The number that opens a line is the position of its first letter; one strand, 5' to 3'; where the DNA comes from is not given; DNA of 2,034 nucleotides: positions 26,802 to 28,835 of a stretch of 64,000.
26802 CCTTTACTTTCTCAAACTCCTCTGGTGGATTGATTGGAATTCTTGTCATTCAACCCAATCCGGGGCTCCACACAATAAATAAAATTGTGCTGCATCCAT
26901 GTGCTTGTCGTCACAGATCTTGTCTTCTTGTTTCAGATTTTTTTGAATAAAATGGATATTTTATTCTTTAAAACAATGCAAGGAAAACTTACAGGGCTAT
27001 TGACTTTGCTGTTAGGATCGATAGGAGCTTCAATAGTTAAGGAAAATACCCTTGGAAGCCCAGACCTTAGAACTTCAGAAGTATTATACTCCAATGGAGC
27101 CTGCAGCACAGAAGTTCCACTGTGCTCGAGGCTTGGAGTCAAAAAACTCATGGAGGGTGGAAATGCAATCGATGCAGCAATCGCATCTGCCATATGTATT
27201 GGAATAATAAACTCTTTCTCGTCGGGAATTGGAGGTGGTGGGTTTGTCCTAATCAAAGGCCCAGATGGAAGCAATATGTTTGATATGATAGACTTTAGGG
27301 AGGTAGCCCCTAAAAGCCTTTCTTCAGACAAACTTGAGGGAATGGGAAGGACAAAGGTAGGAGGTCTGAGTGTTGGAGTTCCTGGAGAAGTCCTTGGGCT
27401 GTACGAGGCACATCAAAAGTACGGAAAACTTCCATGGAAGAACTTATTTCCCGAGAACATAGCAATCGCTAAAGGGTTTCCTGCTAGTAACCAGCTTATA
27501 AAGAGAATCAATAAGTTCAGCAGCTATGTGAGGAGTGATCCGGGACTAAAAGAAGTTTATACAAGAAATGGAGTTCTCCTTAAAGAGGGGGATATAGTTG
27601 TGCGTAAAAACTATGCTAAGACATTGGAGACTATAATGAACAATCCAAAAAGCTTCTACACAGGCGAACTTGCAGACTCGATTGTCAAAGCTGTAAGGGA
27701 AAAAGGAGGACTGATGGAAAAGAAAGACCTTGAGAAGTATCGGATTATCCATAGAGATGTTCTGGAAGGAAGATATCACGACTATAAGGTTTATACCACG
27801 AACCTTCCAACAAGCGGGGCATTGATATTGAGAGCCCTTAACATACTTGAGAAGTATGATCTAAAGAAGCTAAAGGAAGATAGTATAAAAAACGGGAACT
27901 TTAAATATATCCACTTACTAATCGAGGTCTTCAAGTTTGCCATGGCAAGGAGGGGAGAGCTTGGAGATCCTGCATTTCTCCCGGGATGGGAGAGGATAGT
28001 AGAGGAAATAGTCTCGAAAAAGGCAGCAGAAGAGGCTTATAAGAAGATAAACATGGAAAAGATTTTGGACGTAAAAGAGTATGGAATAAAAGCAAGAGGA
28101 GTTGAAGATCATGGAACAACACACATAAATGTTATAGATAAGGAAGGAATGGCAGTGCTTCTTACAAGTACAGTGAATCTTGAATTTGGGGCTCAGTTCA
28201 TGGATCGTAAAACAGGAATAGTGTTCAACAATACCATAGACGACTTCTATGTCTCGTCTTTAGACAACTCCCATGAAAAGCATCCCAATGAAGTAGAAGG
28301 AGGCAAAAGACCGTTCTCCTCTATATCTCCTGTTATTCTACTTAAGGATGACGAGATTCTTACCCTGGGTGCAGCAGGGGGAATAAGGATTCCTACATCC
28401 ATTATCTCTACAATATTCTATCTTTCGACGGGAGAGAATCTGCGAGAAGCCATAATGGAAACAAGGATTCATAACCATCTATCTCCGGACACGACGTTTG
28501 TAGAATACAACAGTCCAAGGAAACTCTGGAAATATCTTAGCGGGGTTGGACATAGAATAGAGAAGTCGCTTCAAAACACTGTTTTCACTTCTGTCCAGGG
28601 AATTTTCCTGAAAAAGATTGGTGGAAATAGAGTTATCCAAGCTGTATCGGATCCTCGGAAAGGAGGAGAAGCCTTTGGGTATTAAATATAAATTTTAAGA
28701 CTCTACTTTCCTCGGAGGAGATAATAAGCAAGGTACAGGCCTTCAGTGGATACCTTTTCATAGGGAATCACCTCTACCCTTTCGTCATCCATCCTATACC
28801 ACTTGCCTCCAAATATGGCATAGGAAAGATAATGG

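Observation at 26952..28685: Signal-anchored gamma-glutamyltranspeptidase retained in a minimal genome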

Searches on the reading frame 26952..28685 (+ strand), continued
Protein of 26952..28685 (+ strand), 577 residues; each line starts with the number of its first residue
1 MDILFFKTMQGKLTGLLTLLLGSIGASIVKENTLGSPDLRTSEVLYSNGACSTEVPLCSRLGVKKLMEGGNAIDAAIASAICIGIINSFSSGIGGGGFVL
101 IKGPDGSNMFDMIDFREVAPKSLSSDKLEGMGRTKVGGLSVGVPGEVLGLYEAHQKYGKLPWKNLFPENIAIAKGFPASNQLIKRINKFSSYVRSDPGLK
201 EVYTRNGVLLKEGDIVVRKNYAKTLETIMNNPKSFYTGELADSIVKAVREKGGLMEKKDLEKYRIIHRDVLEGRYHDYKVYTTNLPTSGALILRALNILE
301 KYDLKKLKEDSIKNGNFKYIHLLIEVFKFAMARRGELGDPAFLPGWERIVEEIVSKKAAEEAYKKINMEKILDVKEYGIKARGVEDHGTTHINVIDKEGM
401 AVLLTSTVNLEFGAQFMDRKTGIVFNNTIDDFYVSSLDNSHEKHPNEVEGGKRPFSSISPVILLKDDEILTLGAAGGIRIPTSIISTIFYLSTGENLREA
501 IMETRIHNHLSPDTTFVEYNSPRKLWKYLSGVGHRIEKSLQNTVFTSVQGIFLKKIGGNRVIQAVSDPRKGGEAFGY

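Call 27: find_encoding_contigs(protein=P0004, flank=6000, max_places=1)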
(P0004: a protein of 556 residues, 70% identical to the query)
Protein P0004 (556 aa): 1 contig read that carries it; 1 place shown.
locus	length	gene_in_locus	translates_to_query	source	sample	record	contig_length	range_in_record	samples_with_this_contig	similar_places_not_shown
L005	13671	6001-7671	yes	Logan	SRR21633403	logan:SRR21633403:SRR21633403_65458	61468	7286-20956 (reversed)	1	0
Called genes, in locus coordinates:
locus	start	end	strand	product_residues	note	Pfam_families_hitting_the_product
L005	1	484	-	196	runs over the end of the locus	PF03134:TB2_DP1_HVA22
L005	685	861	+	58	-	-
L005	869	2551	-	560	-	PF09818:ABC_ATPase (faint), PF02463:SMC_N (faint), PF00005:ABC_tran, PF13304:AAA_21 (faint), PF13401:AAA_22 (faint), PF13604:AAA_30 (faint), PF12848:ABC_tran_Xtn, PF00005:ABC_tran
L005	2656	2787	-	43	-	-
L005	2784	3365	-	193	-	-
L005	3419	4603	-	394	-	PF26466:DNA_primase_lrg_N, PF04104:DNA_primase_lrg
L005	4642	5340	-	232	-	-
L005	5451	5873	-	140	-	PF01125:BUD31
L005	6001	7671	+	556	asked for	PF01019:G_glu_transpept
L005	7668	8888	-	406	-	PF00443:UCH, PF13423:UCH_1 (faint)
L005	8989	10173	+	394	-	PF01148:CTP_transf_1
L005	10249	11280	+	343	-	-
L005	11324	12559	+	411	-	PF04851:ResIII, PF00270:DEAD, PF00271:Helicase_C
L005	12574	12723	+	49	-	-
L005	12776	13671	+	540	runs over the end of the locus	PF00149:Metallophos, PF12850:Metallophos_2 (faint), PF04152:Mre11_DNA_bind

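Call 55: predict_structure(alignment_id=A2)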
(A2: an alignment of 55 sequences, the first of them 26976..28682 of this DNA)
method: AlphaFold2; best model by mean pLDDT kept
length: 569 residues; sequences in the alignment: 55
mean_pLDDT: 90.5   pTM: 0.90
mean pLDDT of the five models: 90.5, 90.3, 89.9, 89.7, 88.4
residues with pLDDT >= 90: 439; 70-90: 79; 50-70: 29; < 50: 22
segments of 3 or more residues with pLDDT < 50: 1-3, 17-32
pLDDT, mean of each block of 10 residues (from residue 1): 49 50 40 74 96 98 98 93 87 96 97 88 76 95 98 98 98 89 92 95 97 98 97 97 95 98 98 98 98 98 95 98 95 97 97 97 94 80 96 93 75 92 79 81 94 97 95 97 97 94 87 90 95 80 96 96 92
secondary structure, 60 per line:
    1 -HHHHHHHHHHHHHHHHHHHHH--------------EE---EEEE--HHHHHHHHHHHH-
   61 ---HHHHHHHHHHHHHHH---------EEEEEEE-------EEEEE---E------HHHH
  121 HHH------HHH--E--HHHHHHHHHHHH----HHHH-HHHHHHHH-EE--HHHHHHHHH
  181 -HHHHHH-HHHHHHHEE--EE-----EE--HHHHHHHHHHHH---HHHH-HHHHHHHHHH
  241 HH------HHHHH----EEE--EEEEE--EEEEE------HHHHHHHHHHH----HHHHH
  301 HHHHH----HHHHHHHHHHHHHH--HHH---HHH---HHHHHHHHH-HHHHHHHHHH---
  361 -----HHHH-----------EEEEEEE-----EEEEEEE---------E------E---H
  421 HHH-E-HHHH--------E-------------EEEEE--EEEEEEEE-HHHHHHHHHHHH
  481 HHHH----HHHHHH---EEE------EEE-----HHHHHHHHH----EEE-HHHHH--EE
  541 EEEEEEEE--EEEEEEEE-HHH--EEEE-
elements in order: H2-22 E42-45 H48-59 H64-78 E88-94 E102-106 H117-123 H138-149 H154-157 H159-166 H172-180 H182-187 H189-195 H211-222 H226-229 H231-242 H249-253 E258-260 E263-267 E270-274 H281-291 H296-305 H310-323 H338-346 H348-357 H366-369 E381-387 E393-399 H420-423 H427-430 E453-457 E460-467 H469-484 H489-494 E498-500 E507-509 H515-523 E528-530 H532-536 E539-548 E551-558 E565-568
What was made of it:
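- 26976..28685 (+): GGT coding sequence from the conserved ATG (569 aa plus stop). AlphaFold2 model pLDDT 90.5, pTM 0.90 (call 55).
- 26976..27038 (+): N-terminal leader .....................: basic n-region, 17-aa stretch without charged or strongly polar residues, small residues G-A-S before a possible cleavage site. In the model this is a low-confidence helix (residues 2-22) followed by a disordered linker (call 55).
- On Lid-loop-positive GGTs (eukaryotes and Gram-negative bacteria): Model confidence is lower in this region, with 10-residue block means of 75-94 over residues 401-450 (call 55).
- Fold: AlphaFold2 model pLDDT 90.5, pTM 0.90 (call 55). The leader region of the model has low confidence (call 55).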

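Call 57: fold_search(model_id=the predicted structure, library=pdb)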
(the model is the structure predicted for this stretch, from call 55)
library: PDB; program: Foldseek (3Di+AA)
matches with E <= 10: 187; with E <= 0.001: 64
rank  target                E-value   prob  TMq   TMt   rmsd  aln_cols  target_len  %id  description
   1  2e0w_A                1.1e-40  1.00  0.77  0.88   3.0       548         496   29  T391A precursor mutant protein of gamma-Glutamyltranspeptidase from Escherichia coli (released 2006-11-28)
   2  4y23                  2.7e-40  1.00  0.81  0.84   3.6       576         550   29  Crystal structure of T399A precursor mutant protein of gamma-glutamyl transpeptidase from Bacillus licheniformis (released 2015-11-18)
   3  2e0w_B                1.1e-39  1.00  0.78  0.88   2.9       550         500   29  T391A precursor mutant protein of gamma-Glutamyltranspeptidase from Escherichia coli (released 2006-11-28)
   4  2nlz_A                5.8e-35  1.00  0.80  0.85   3.5       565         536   24  Crystal structure of cephalosporin acylase from Bacillus halodurans (released 2006-11-07)
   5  2nlz_D                2.9e-34  1.00  0.80  0.84   3.4       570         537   24  Crystal structure of cephalosporin acylase from Bacillus halodurans (released 2006-11-07)
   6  2nlz_B                4.0e-34  1.00  0.80  0.85   3.4       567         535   24  Crystal structure of cephalosporin acylase from Bacillus halodurans (released 2006-11-07)
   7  2i3o_D                1.1e-31  1.00  0.77  0.84   4.4       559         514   21  Crystal structure of gamma-glutamyl transferase related protein from Thermoplasma acidophilum (released 2006-08-29)
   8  2i3o_B                1.2e-31  1.00  0.77  0.86   3.8       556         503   21  Crystal structure of gamma-glutamyl transferase related protein from Thermoplasma acidophilum (released 2006-08-29)
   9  2i3o_A                3.1e-31  1.00  0.77  0.86   3.8       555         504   21  Crystal structure of gamma-glutamyl transferase related protein from Thermoplasma acidophilum (released 2006-08-29)
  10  6j3i_B                1.2e-30  1.00  0.81  0.80   3.5       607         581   18  Structure of LmbA2991T421A (released 2020-01-15)
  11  6j3i_A                7.3e-30  1.00  0.80  0.78   4.1       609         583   18  Structure of LmbA2991T421A (released 2020-01-15)
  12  6j3a_A                9.5e-30  1.00  0.80  0.79   3.8       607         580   18  Structure of LmbA2991HD (released 2020-01-15)
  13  5v4q_A                7.1e-22  1.00  0.54  0.89   1.8       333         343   33  Crystal Structure of human GGT1 in complex with DON (released 2017-04-19)
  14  7la5_A                1.8e-21  1.00  0.53  0.87   2.5       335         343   33  Structure of human GGT1 in complex with Lnt1-172 compound. (released 2022-01-12)
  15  6xpb_A                2.0e-21  1.00  0.55  0.91   1.8       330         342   33  Structure of human GGT1 in complex with 2-amino-4-(((1-((carboxymethyl)amino)-1-oxobutan-2-yl)oxy)(phenoxy)phosphoryl) (released 2020-11-25)
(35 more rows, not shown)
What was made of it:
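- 26976..28685 (+): Fold matches to solved GGTs (call 57).
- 27039..28115 (+): Large (heavy) subunit region, containing C50, C74, GGGGF (27231-27245) and R108 (27297-27299). Lowest rmsd is 1.8 A to the human heavy chain (call 57).
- On Gamma-glutamyltranspeptidase (Pfam PF01019 / MEROPS T03, Ntn hydrolase): Foldseek E=1e-40 to the E. coli precursor with target-normalised TM-score 0.88, and rmsd 1.8 A to the human heavy chain (call 57).
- Foldseek probability is 1.00 to GGT precursors, and rmsd to the human GGT1 heavy chain is 1.8 A (call 57). The large subunit is structurally closest to the human one (call 57).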

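Call 64: find_encoding_contigs(protein=P0077, flank=8000, max_places=2)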
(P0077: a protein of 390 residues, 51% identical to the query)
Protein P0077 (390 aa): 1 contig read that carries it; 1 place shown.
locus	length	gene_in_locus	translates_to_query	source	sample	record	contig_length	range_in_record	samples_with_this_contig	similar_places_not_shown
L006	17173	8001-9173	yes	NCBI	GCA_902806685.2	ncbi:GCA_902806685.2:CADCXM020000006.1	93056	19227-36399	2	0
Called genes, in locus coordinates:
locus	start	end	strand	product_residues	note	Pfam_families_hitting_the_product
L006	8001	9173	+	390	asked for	PF01019:G_glu_transpept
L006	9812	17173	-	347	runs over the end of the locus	-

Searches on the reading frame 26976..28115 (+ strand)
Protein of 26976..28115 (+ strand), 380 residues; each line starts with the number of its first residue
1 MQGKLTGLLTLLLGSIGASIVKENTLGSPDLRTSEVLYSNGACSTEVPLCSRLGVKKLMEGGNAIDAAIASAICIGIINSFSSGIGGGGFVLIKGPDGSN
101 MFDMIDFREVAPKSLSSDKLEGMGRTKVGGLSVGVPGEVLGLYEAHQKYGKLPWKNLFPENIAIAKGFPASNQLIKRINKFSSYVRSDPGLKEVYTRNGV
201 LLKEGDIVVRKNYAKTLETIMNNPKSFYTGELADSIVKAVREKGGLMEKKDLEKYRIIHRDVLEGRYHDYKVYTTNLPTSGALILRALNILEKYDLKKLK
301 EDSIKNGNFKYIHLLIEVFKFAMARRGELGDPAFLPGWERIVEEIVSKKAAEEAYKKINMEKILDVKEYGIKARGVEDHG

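Call 17: search_solved_structures(query=window:26976-28115:+, show_alignments=3, max_evalue=1e-40)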
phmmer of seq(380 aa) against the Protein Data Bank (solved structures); distinct sequences matched with E-value up to 1e-40: 12.
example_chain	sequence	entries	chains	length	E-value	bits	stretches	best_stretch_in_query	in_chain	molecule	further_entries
4gdx_A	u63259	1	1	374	1e-54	189.2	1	34-348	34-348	Gamma-glutamyltranspeptidase 1 heavy chain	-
4gg2_A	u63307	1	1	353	1.4e-54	188.8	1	37-348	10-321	Gamma-glutamyltranspeptidase 1 heavy chain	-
4z9o_A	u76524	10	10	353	1.9e-54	188.4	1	37-348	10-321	Gamma-glutamyltranspeptidase 1 | Gamma-glutamyltranspeptidase 1 heavy chain | Glutathione hydrolase 1 heavy chain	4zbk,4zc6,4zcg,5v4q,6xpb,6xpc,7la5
2dbu_A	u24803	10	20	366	1.1e-46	162.8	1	48-353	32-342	Gamma-glutamyltranspeptidase | Gamma-glutamyltranspeptidase large chain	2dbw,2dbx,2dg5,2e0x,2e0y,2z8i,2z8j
2e0w_A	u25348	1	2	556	3.6e-46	161.1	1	48-353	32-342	Gamma-glutamyltranspeptidase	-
3whq_A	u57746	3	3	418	6.1e-43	150.5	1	36-335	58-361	Gamma-glutamyltranspeptidase large chain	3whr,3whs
3a75_A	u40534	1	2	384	1.2e-42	149.6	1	40-335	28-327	Gamma-glutamyltranspeptidase large chain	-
2v36_A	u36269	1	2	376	6.8e-42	147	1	39-335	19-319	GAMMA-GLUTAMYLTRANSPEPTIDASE LARGE CHAIN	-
5xlu_A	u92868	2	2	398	1.2e-41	146.2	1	38-336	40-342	Gamma glutamyl transpeptidase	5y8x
4ott_A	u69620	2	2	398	1.6e-41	145.8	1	38-336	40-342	Gamma glutamyl transpeptidase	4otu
5y9b_A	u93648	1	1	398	1.7e-41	145.7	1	38-336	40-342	Gamma glutamyl transpeptidase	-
4y23_A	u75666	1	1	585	4.8e-41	144.2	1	39-336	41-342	Gamma glutamyl transpeptidase,Gamma-glutamyltranspeptidase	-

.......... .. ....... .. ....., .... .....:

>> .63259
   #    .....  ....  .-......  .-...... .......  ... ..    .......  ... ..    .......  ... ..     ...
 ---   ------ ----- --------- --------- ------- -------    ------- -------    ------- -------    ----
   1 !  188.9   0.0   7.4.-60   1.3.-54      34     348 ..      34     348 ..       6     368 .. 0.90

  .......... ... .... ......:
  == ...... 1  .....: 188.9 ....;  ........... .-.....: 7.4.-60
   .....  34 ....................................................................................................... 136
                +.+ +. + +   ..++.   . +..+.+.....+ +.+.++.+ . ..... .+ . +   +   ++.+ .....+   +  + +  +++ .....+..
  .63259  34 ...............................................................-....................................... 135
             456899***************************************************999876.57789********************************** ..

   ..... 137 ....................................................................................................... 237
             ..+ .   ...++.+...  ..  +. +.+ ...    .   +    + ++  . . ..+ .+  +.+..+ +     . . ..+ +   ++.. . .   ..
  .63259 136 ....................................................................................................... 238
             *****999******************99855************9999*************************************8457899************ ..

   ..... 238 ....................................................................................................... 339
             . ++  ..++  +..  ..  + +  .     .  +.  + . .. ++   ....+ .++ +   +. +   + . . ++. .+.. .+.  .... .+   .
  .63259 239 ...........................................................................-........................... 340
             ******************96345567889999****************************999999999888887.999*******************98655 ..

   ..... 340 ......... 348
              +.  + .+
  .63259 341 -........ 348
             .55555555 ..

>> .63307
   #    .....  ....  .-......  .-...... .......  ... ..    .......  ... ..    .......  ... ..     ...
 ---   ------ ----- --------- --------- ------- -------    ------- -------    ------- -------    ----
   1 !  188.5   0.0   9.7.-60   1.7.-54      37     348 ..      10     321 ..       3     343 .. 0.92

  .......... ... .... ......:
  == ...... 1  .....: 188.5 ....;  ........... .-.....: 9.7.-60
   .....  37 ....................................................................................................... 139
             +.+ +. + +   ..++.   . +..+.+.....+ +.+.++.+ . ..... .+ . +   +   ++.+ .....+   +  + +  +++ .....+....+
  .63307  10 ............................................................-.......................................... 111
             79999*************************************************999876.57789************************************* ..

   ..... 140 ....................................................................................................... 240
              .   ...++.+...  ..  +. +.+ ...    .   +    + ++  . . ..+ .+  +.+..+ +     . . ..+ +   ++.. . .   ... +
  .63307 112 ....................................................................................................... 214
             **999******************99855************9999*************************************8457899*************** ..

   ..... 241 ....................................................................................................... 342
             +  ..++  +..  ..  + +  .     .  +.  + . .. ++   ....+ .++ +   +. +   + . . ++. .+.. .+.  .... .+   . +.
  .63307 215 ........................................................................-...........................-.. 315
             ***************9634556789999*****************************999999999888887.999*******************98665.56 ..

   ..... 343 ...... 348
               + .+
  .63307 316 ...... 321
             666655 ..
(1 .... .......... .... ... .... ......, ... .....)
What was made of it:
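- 27039..28115 (+): Aligns to human GGT1 heavy chain residues 34-348 (call 17).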
